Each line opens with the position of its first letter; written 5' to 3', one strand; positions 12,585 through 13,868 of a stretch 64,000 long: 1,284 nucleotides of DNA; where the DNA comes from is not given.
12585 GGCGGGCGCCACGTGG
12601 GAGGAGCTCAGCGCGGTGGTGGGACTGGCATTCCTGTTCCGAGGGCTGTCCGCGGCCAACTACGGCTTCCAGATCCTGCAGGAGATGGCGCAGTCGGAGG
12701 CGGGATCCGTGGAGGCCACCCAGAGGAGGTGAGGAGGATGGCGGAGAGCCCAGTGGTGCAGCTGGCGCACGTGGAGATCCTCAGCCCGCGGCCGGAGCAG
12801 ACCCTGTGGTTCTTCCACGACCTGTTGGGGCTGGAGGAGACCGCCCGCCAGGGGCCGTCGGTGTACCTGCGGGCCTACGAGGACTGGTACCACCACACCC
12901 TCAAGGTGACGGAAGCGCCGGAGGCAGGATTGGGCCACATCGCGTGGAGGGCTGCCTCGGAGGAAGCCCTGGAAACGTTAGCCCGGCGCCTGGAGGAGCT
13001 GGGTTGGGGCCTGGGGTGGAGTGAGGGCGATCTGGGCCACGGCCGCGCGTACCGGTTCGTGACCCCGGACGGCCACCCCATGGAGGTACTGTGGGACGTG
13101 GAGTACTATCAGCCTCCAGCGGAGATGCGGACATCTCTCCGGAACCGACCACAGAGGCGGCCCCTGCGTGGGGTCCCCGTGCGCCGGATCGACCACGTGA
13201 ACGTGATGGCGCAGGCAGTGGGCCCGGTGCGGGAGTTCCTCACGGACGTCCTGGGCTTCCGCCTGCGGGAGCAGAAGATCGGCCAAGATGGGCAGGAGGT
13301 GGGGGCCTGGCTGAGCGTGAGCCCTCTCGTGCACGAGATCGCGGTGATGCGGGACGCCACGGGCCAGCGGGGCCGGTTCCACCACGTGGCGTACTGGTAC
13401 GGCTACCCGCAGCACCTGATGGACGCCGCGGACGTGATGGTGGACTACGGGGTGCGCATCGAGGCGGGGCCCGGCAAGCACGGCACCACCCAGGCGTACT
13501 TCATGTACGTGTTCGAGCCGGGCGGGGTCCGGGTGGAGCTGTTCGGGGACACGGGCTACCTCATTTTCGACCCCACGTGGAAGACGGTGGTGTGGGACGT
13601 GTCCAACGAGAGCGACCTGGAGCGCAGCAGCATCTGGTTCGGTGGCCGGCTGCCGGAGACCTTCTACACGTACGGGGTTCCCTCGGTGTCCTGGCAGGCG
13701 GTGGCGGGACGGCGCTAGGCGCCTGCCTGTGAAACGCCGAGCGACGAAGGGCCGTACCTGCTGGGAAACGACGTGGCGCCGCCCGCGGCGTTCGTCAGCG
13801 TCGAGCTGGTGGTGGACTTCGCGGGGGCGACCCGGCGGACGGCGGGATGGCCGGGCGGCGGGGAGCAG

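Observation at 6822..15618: IclR-controlled operon coupling a Liv-type ABC importer to PobA and an extradiol dioxygenase: candidate 4-hydroxybenzoate uptake and catabolism unit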

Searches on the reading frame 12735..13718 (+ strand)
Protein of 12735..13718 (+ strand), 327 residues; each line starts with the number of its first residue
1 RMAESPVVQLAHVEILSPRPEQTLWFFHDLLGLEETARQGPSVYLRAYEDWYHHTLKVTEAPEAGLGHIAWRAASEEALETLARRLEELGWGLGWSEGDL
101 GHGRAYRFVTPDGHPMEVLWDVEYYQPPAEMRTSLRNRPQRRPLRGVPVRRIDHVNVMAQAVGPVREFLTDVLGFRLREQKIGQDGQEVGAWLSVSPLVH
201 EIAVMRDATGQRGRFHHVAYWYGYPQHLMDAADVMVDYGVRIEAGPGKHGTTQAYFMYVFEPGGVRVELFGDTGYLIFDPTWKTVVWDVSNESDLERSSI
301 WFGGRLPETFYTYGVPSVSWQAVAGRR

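Call 4: search_protein_families(library=pfam, proteins=[window:12735-13718:+])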
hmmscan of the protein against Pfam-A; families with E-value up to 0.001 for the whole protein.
window:12735-13718:+ (327 aa): 3 families
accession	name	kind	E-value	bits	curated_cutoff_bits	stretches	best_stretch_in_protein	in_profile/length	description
PF00903.31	Glyoxalase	-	9.3e-25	87.8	20.6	2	151-269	1-121/121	Glyoxalase/Bleomycin resistance protein/Dioxygenase superfamily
PF13669.12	Glyoxalase_4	-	2.3e-05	25.1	27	0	153-254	1-105/109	Glyoxalase/Bleomycin resistance protein/Dioxygenase superfamily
PF22247.2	Diox-like_N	-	4.8e-05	23.8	27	1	68-118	3-55/60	Catechol 2,3-dioxygenase-like N-terminal domain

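Call 5: search_protein_families(library=ncbifam, proteins=[window:12735-13718:+])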
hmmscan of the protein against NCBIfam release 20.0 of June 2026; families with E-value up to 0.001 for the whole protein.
window:12735-13718:+ (327 aa): 12 families
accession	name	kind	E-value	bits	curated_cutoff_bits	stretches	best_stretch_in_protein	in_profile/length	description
TIGR03211.1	catechol_2_3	equivalog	6.1e-100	334.4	320.2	1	7-313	2-301/303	catechol 2,3-dioxygenase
TIGR02295.1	HpaD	equivalog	1.7e-61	208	321.4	1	7-311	2-294/298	3,4-dihydroxyphenylacetate 2,3-dioxygenase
TIGR03213.1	23dbph12diox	equivalog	1.1e-10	41.4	366.45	1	27-288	21-278/287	biphenyl-2,3-diol 1,2-dioxygenase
NF000496.2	Fos_GSH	equivalog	8.2e-08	32.4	180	1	10-118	5-114/136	fosfomycin resistance glutathione transferase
NF045631.1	exdiol_diox_HsaC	equivalog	1e-07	31.4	450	1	22-282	16-277/296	iron-dependent extradiol dioxygenase HsaC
NF000124.1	fos-Vibrio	exception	3.4e-07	30.5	250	1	8-118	3-109/132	FosG/FosC2-related fosfomycin resistance glutathione transferase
NF000221.4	FosA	exception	2.9e-06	27.2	250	1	16-118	11-114/137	FosA family fosfomycin resistance glutathione transferase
NF000125.1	498180014_fosA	hypoth_equivalog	3e-06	27.5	250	0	11-118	7-116/129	Fos family putative thiol transferase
NF000026.1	154989_fosA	exception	3e-06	27.4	275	1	20-118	15-114/141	FosA/FosA2 family fosfomycin resistance glutathione transferase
NF033933.0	fosA8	exception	7.3e-06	26.3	300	1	21-118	16-114/138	FosA8 family fosfomycin resistance glutathione transferase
NF000339.2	fos-Crono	exception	0.00015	21.9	275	0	21-118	15-110/134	FosA family fosfomycin resistance glutathione transferase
NF032892.0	fosA7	exception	0.00081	19.5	305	0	12-118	7-114/140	FosA7 family fosfomycin resistance glutathione transferase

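Call 7: search_solved_structures(query=window:12735-13718:+, max_evalue=0.00001)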
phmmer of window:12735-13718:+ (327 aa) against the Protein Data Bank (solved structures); distinct sequences matched with E-value up to 0.00001: 18.
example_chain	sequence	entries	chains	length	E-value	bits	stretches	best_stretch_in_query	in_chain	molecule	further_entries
3lm4_A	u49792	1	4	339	3.8e-96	325.3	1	6-317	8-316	Catechol 2,3-dioxygenase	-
7q2a_A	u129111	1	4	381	5e-96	324.9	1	6-317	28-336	Catechol 2,3-dioxygenase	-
9wgj_A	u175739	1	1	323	4.4e-83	282.3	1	6-318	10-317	Catechol 1,2-dioxygenase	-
1f1r_A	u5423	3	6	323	1.1e-32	116.6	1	6-312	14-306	HOMOPROTOCATECHUATE 2,3-DIOXYGENASE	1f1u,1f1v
1mpy_A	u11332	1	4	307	1.3e-31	113.1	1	8-289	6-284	CATECHOL 2,3-DIOXYGENASE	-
1f1x_A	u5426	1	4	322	7e-31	110.7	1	7-313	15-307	HOMOPROTOCATECHUATE 2,3-DIOXYGENASE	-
1q0c_A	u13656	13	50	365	1.1e-30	110.1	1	7-313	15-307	homoprotocatechuate 2,3-dioxygenase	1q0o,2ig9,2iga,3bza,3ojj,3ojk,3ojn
3ecj_A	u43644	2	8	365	1.1e-30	110.1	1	7-313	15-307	PROTEIN (Homoprotocatechuate 2,3-dioxygenase)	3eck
4ghc_A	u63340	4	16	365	3.6e-30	108.3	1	7-313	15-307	Homoprotocatechuate 2,3-dioxygenase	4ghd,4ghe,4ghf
4z6n_A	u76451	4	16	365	8.7e-30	107.1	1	7-313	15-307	Homoprotocatechuate 2,3-dioxygenase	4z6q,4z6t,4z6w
4z6m_A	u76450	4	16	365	1.2e-29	106.6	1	7-313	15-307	Homoprotocatechuate 2,3-dioxygenase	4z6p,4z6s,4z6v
4z6l_A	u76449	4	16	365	1.2e-29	106.6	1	7-313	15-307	Homoprotocatechuate 2,3-dioxygenase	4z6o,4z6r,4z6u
5bwg_A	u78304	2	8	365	2.7e-29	105.4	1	7-313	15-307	Homoprotocatechuate 2,3-dioxygenase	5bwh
3hpv_A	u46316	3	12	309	8.1e-28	100.6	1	3-291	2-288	Catechol 2,3-dioxygenase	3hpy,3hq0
5znh_A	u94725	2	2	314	1.2e-26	96.7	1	9-278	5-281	Catechol 2,3-dioxygenase, extradiol protein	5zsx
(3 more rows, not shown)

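Call 18: find_homologous_proteins(query=window:12735-13718:+, max_evalue=1e-20)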
Query window:12735-13718:+ (327 aa): 1650 proteins with E <= 1e-20 among 5677 candidates; the best 120 are listed.
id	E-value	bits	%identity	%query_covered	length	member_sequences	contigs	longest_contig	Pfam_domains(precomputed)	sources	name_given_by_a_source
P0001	9.8e-224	760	100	100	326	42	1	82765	PF13669.13,PF00903.32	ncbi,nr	ncbi:MAG: catechol 2,3-dioxygenase [Armatimonadota bacterium]|nr:catechol 2,3-dioxygenase [Armatimon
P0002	2.3e-194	663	87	100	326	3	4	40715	PF13669.13,PF00903.32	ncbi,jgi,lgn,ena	ncbi:MAG: catechol 2,3-dioxygenase [candidate division GAL15 bacterium]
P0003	3.1e-193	660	84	100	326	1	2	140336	PF13669.13,PF00903.32,PF22247.3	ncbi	-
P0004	2.3e-188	643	82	99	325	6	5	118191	PF13669.13,PF00903.32,PF22247.3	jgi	jgi:catechol 2,3-dioxygenase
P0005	4.7e-188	642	82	100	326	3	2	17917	PF13669.13,PF00903.32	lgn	-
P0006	6.5e-185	632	81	99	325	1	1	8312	PF00903.32,PF22247.3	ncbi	-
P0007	6.0e-181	619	82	97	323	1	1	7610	PF00903.32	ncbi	-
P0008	1.3e-179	615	81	97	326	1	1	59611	PF00903.32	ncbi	-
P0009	3.6e-177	607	80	97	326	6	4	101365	PF00903.32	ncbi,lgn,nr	ncbi:MAG: catechol 2,3-dioxygenase [Armatimonadota bacterium]|nr:catechol 2,3-dioxygenase [Armatimon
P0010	1.6e-176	605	77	99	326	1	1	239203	PF00903.32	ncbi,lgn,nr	ncbi:MAG: catechol 2,3-dioxygenase [Armatimonadetes bacterium]|nr:catechol 2,3-dioxygenase [Armatimo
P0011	5.7e-174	596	78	97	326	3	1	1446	PF00903.32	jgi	jgi:catechol 2,3-dioxygenase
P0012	2.6e-173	594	78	99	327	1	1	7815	PF00903.32,PF22247.3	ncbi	-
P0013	1.4e-172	592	80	95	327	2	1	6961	PF00903.32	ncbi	-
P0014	1.6e-171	588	78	96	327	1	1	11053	PF00903.32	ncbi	-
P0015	3.1e-170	584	77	99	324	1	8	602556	PF13669.13,PF00903.32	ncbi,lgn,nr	ncbi:MAG: catechol 2,3-dioxygenase [Armatimonadota bacterium]|nr:catechol 2,3-dioxygenase [Armatimon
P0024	6.6e-166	570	76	95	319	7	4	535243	PF00903.32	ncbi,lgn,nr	ncbi:MAG: catechol 2,3-dioxygenase [Armatimonadota bacterium]|nr:catechol 2,3-dioxygenase [Armatimon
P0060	5.6e-150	517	65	98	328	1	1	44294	PF00903.32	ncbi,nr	ncbi:MAG TPA: catechol 2,3-dioxygenase [Bacillales bacterium]|nr:catechol 2,3-dioxygenase [Bacillale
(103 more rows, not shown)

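Call 19: find_encoding_contigs(protein=P0001, flank=10000, max_places=3)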
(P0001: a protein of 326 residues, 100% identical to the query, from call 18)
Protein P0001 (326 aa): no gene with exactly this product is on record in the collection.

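Call 27: find_encoding_contigs(protein=P0003, flank=10000, max_places=2)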
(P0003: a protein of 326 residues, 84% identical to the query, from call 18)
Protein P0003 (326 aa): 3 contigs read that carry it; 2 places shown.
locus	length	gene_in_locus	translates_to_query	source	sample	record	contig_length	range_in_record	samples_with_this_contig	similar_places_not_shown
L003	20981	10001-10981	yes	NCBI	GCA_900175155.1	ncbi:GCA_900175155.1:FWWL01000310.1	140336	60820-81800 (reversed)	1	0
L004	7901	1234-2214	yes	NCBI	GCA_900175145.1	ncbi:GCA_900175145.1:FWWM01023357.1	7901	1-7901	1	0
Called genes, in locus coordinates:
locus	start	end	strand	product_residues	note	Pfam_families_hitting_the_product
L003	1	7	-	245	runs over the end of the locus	PF00596:Aldolase_II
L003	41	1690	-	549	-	PF01494:FAD_binding_3, PF21274:Rng_hyd_C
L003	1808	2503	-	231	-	PF03824:NicO (weak), PF13386:DsbD_2 (faint)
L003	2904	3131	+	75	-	-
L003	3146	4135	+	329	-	PF13531:SBP_bac_11, PF13343:SBP_bac_6 (weak)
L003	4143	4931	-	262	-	PF09339:HTH_IclR, PF01614:IclR_C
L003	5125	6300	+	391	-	PF13433:Peripla_BP_5 (weak), PF13458:Peripla_BP_6, PF01094:ANF_receptor, PF13433:Peripla_BP_5 (weak)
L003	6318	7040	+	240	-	PF00005:ABC_tran, PF13304:AAA_21 (faint), PF12399:BCA_ABC_TP_C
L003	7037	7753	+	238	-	PF00005:ABC_tran, PF13304:AAA_21 (faint)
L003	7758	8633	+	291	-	PF02653:BPD_transp_2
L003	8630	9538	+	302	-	PF02653:BPD_transp_2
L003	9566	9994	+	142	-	PF02627:CMD (weak)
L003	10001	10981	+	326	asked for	PF00903:Glyoxalase, PF13669:Glyoxalase_4 (faint), PF22247:Diox-like_N (weak), PF00903:Glyoxalase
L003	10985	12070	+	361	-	PF02566:OsmC (weak)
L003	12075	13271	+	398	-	PF01494:FAD_binding_3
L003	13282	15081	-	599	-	PF03600:CitMHS, PF02080:TrkA_C, PF00939:Na_sulph_symp (weak), PF03600:CitMHS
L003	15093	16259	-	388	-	PF00108:Thiolase_N, PF02803:Thiolase_C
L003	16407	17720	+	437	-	PF02784:Orn_Arg_deC_N, PF00278:Orn_DAP_Arg_deC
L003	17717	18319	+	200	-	PF02163:Peptidase_M50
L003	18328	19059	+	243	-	PF02616:SMC_ScpA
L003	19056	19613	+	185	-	PF04079:SMC_ScpB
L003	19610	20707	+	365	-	PF00768:Peptidase_S11, PF13354:Beta-lactamase2 (weak)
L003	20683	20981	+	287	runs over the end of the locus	PF01497:Peripla_BP_2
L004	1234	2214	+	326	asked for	PF00903:Glyoxalase, PF13669:Glyoxalase_4 (faint), PF22247:Diox-like_N (weak), PF00903:Glyoxalase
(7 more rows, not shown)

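Call 28: find_encoding_contigs(protein=P0010, flank=10000, max_places=2)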
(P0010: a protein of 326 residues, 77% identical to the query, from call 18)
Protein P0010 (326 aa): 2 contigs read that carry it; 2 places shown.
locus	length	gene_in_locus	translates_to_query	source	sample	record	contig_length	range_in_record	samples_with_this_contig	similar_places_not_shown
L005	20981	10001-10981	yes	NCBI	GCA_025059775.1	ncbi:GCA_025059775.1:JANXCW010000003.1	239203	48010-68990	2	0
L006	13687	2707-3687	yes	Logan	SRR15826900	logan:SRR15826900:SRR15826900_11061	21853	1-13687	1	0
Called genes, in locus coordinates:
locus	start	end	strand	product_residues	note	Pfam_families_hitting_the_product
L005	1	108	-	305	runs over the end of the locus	PF01118:Semialdhyde_dh (weak), PF01408:GFO_IDH_MocA (weak), PF09290:AcetDehyd-dimer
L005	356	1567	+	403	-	PF13433:Peripla_BP_5 (weak), PF13458:Peripla_BP_6, PF01094:ANF_receptor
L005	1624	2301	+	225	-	PF00005:ABC_tran, PF13304:AAA_21 (faint), PF12399:BCA_ABC_TP_C (weak)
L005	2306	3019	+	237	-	PF00005:ABC_tran, PF13304:AAA_21 (faint)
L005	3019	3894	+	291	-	PF02653:BPD_transp_2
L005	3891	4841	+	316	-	PF02653:BPD_transp_2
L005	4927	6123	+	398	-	PF13433:Peripla_BP_5, PF13458:Peripla_BP_6, PF01094:ANF_receptor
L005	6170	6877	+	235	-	PF00005:ABC_tran, PF13304:AAA_21 (weak), PF12399:BCA_ABC_TP_C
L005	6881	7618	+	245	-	PF13555:AAA_29 (weak), PF00005:ABC_tran, PF13304:AAA_21 (weak)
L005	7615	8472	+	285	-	PF02653:BPD_transp_2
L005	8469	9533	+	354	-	PF02653:BPD_transp_2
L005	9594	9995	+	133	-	PF02627:CMD (weak)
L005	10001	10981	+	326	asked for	PF00903:Glyoxalase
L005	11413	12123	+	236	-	-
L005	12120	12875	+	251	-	PF00392:GntR, PF07702:UTRA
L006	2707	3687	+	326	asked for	PF00903:Glyoxalase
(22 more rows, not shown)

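Call 31: find_encoding_contigs(protein=P0015, flank=10000, max_places=1)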
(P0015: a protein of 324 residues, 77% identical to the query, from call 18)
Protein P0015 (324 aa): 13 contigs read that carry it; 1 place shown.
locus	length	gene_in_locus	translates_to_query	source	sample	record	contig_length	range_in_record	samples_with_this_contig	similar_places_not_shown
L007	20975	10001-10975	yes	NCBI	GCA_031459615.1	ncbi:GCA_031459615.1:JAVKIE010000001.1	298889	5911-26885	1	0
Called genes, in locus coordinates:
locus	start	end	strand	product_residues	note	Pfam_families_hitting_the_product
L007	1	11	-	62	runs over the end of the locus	PF21349:RUBY_RBDX (faint), PF23470:Zn_ribbon_PF0610 (faint)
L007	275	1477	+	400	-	PF07690:MFS_1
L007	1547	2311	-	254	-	PF18914:DUF5666 (faint)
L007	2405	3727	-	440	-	PF01425:Amidase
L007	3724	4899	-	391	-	PF01494:FAD_binding_3, PF13450:NAD_binding_8 (faint)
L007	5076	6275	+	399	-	PF13458:Peripla_BP_6, PF01094:ANF_receptor, PF13433:Peripla_BP_5 (weak)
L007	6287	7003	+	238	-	PF00005:ABC_tran, PF12399:BCA_ABC_TP_C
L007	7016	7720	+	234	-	PF00005:ABC_tran, PF13304:AAA_21 (faint)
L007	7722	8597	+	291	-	PF02653:BPD_transp_2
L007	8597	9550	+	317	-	PF02653:BPD_transp_2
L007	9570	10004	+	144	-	PF02627:CMD (weak)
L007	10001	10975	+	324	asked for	PF00903:Glyoxalase (weak), PF13669:Glyoxalase_4 (faint), PF00903:Glyoxalase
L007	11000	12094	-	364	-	PF01717:Meth_synt_2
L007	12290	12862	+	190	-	PF08207:EFP_N, PF01132:EFP, PF09285:Elong-fact-P_C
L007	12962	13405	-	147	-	PF13801:Metal_resist, PF07813:LTXXQ (weak)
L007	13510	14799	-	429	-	PF05977:MFS_3, PF07690:MFS_1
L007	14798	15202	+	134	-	PF11255:DUF3054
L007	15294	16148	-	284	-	PF03446:NAD_binding_2, PF14833:NAD_binding_11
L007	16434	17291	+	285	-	PF01972:SDH_protease, PF25145:NfeD1b_N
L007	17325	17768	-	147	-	PF07963:N_methyl, PF08334:T2SSG (faint)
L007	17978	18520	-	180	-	PF14803:Zn_ribbon_Nudix, PF00293:NUDIX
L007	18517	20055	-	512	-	PF02074:Peptidase_M32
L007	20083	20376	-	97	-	PF08734:GYD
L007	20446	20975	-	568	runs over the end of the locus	PF01979:Amidohydro_1, PF07969:Amidohydro_3 (weak), PF13382:Adenine_deam_C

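Call 32: find_encoding_contigs(protein=P0024, flank=10000, max_places=1)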
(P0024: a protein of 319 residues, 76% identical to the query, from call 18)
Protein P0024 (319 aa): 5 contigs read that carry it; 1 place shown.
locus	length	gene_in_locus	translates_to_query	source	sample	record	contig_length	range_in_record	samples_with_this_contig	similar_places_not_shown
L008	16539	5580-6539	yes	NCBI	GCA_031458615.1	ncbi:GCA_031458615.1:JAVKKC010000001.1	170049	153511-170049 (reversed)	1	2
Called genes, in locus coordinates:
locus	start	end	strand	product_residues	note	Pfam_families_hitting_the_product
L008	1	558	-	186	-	PF13187:Fer4_9 (faint), PF12838:Fer4_7 (faint), PF13237:Fer4_10 (weak), PF13247:Fer4_11, PF00037:Fer4 (weak), PF12797:Fer4_2 (weak), PF12837:Fer4_6 (weak)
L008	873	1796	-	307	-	PF02775:TPP_enzyme_C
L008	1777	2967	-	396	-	PF01855:POR_N, PF17147:PFOR_II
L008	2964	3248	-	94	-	PF12797:Fer4_2 (faint), PF12837:Fer4_6 (faint), PF13237:Fer4_10 (weak), PF14697:Fer4_21, PF12838:Fer4_7 (weak), PF00037:Fer4 (weak)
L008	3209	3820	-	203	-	PF01558:POR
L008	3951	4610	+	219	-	PF00072:Response_reg, PF08281:Sigma70_r4_2, PF00196:GerE, PF04545:Sigma70_r4 (weak)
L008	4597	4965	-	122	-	PF00072:Response_reg (weak)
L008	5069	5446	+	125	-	PF12675:DUF3795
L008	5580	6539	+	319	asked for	PF00903:Glyoxalase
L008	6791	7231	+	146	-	PF13473:Cupredoxin_1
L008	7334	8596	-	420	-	PF02812:ELFV_dehydrog_N, PF00208:ELFV_dehydrog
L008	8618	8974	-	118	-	PF04343:DUF488, PF22751:DUF488-N3a, PF22752:DUF488-N3i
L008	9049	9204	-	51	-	-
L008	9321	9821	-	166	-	PF13664:DUF4149, PF05425:CopD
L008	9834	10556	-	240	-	PF00027:cNMP_binding, PF13545:HTH_Crp_2, PF00325:Crp (weak)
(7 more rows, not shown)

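Call 33: find_encoding_contigs(protein=P0060, flank=10000, max_places=1)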
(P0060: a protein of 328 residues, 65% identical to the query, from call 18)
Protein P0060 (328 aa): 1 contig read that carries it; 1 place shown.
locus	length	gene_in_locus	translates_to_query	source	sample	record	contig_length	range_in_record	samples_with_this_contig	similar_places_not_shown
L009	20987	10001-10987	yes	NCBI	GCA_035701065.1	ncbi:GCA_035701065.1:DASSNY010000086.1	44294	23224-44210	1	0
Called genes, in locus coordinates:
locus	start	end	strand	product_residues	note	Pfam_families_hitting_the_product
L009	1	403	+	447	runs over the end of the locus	PF00083:Sugar_tr, PF07690:MFS_1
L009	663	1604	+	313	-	PF00753:Lactamase_B, PF21221:B_lactamase-like_C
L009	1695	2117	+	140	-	PF13279:4HBT_2, PF03061:4HBT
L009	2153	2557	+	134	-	PF14539:DUF4442 (weak), PF03061:4HBT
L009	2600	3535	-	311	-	PF04909:Amidohydro_2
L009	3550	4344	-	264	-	PF09339:HTH_IclR, PF01614:IclR_C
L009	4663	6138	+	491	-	PF00171:Aldedh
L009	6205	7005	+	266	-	PF01557:FAA_hydrolase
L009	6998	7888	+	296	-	PF01118:Semialdhyde_dh (weak), PF01408:GFO_IDH_MocA (weak), PF09290:AcetDehyd-dimer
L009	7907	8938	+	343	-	PF00682:HMGL-like, PF07836:DmpG_comm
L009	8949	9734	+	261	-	PF01557:FAA_hydrolase (weak)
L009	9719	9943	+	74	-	PF14552:Tautomerase_2, PF01361:Tautomerase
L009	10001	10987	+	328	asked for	PF00903:Glyoxalase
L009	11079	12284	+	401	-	PF01494:FAD_binding_3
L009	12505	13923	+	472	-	PF12832:MFS_1_like (weak), PF00083:Sugar_tr, PF07690:MFS_1, PF03137:OATP (faint), PF07690:MFS_1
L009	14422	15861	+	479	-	PF03553:Na_H_antiporter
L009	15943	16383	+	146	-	PF09021:HutP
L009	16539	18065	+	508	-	PF00221:Lyase_aromatic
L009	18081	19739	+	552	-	PF17391:Urocanase_N, PF01175:Urocanase, PF17392:Urocanase_C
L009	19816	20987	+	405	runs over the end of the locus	PF01979:Amidohydro_1, PF07969:Amidohydro_3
